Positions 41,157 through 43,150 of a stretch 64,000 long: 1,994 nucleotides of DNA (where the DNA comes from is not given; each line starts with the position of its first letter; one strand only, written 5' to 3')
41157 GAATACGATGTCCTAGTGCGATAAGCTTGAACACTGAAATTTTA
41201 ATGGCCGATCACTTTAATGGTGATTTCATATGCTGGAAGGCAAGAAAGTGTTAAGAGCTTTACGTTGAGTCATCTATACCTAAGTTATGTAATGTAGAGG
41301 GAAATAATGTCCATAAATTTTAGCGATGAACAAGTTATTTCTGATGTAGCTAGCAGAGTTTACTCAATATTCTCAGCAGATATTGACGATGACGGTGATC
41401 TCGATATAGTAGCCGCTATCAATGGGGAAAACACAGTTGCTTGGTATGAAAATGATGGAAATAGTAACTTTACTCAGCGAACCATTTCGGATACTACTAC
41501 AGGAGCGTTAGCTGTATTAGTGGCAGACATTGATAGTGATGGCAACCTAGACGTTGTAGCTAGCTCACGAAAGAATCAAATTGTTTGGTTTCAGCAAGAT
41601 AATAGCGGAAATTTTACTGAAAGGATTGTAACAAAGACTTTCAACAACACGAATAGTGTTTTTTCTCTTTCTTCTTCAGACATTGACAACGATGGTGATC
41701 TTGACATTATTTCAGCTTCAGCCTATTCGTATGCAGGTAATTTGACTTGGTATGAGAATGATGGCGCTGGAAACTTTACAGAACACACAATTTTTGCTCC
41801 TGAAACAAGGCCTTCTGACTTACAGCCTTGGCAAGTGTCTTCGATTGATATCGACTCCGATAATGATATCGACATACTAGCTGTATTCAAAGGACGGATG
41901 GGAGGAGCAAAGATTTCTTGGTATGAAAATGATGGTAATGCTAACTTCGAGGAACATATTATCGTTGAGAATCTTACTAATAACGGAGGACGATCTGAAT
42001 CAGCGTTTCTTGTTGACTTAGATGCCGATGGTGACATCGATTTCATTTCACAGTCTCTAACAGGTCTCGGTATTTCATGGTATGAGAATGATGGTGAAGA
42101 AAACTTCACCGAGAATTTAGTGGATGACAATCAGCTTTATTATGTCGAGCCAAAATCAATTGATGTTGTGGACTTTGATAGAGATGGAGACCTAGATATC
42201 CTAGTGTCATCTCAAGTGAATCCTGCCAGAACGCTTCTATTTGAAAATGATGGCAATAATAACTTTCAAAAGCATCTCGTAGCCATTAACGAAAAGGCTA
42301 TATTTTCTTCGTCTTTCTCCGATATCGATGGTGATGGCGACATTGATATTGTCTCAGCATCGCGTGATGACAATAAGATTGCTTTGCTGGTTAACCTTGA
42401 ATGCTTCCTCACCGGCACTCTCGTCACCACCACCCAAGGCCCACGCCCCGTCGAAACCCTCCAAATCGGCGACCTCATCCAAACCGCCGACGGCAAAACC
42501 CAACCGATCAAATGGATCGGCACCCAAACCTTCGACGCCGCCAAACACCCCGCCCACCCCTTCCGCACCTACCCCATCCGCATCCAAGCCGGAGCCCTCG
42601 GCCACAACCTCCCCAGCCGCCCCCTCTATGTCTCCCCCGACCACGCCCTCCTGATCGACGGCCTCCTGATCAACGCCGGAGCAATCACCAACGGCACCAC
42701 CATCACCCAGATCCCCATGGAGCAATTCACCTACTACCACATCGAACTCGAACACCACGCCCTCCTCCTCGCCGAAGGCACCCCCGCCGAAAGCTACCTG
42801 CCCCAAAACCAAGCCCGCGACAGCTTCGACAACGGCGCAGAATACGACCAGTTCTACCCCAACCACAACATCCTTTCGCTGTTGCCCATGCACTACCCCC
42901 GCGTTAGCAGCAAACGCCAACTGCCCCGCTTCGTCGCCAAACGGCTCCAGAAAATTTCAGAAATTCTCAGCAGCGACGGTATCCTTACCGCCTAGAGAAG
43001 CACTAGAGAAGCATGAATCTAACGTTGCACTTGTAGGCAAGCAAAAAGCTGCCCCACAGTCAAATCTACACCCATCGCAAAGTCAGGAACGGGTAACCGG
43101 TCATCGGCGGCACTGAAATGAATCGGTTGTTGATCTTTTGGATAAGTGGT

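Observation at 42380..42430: Abrupt intragenic compositional switch at the first Cys of the Hint domain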

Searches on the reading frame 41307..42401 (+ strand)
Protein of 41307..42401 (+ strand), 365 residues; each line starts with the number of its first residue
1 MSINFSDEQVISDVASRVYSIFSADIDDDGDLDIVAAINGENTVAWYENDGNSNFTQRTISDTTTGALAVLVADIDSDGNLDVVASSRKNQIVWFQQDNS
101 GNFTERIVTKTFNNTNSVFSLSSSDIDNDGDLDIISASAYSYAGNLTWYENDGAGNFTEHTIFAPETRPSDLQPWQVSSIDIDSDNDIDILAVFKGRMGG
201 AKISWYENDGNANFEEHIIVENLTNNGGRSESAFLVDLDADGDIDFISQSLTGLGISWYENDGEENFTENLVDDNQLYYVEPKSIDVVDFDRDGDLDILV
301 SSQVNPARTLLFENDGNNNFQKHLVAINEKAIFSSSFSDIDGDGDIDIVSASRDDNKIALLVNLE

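Call 46: find_homologous_proteins(query=window:41307-42401:+, max_evalue=1e-10)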
Query window:41307-42401:+ (365 aa): 5130 proteins with E <= 1e-10 among 8000 candidates; the best 120 are listed.
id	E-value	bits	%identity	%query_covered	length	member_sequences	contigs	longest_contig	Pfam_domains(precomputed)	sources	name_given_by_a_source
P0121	9.8e-230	780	100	100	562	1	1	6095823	PF01839.30,PF13517.13,PF13403.12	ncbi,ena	-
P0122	1.2e-137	477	37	99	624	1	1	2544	PF01839.30,PF01000.32,PF13517.13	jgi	-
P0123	1.0e-124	434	34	96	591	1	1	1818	PF01000.32,PF13517.13,PF19081.7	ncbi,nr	ncbi:MAG TPA: VCBS repeat-containing protein, partial [Gemmatimonadetes bacterium]|nr:VCBS repeat-co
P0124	4.2e-98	347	30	96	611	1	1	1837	PF01839.30,PF13517.13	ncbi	ncbi:MAG: VCBS repeat-containing protein, partial [Saonia sp.]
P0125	3.2e-97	344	36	96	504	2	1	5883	PF01839.30,PF18885.7,PF13517.13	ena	-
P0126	3.0e-95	337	30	95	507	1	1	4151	PF01839.30,PF12256.15,PF13517.13,PF24511.2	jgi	-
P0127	9.0e-91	323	39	74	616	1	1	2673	PF01839.30,PF13517.13,PF18962.8,PF14783.13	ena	-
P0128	3.9e-89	317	35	97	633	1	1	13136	PF01839.30,PF13517.13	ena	-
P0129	6.5e-87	310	35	93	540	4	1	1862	PF13517.13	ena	-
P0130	1.5e-85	306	40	93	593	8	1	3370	PF01839.30,PF13517.13,PF22301.3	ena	-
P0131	2.8e-85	305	35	90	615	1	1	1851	PF01839.30,PF26736.1,PF13517.13,PF22301.3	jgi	jgi:hypothetical protein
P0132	2.5e-83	298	40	98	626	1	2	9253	PF01839.30,PF13517.13,PF18962.8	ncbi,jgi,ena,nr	ncbi:MAG: hypothetical protein B6D61_12920 [Bacteroidetes bacterium 4484_249]|nr:MAG: hypothetical p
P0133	5.2e-83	297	40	96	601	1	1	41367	PF01839.30,PF13585.13,PF13205.13,PF13517.13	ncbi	-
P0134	4.9e-82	294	36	87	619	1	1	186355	PF01839.30,PF13517.13,PF18962.8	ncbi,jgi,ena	-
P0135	1.0e-81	293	30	95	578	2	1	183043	PF01839.30,PF13517.13,PF19077.7,PF17936.8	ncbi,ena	-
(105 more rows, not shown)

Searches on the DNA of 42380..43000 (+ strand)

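Call 35: search_dna_similar(query=window:42380-43000:+, collection=plasmids, mode=distant, max_rows=15)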
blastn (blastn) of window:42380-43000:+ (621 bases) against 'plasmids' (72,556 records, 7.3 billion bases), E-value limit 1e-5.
Records with a match: 1; places in all: 1; records where one place covers at least 80% of the query: 0.
Best place of each record, by identity: 60-80% 1.
By first word of the organism name: Phyllobacterium 1.
By predicted mobility (MOB-suite, as given by PLSDB): non-mobilizable 1.
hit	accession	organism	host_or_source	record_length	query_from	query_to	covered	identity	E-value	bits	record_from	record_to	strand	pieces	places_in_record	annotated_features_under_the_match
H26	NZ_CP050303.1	Phyllobacterium sp. 628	Oxytropis pumilio,cell culture,root ...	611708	339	420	13%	75.6%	7e-6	59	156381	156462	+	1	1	Hint domain-containing protein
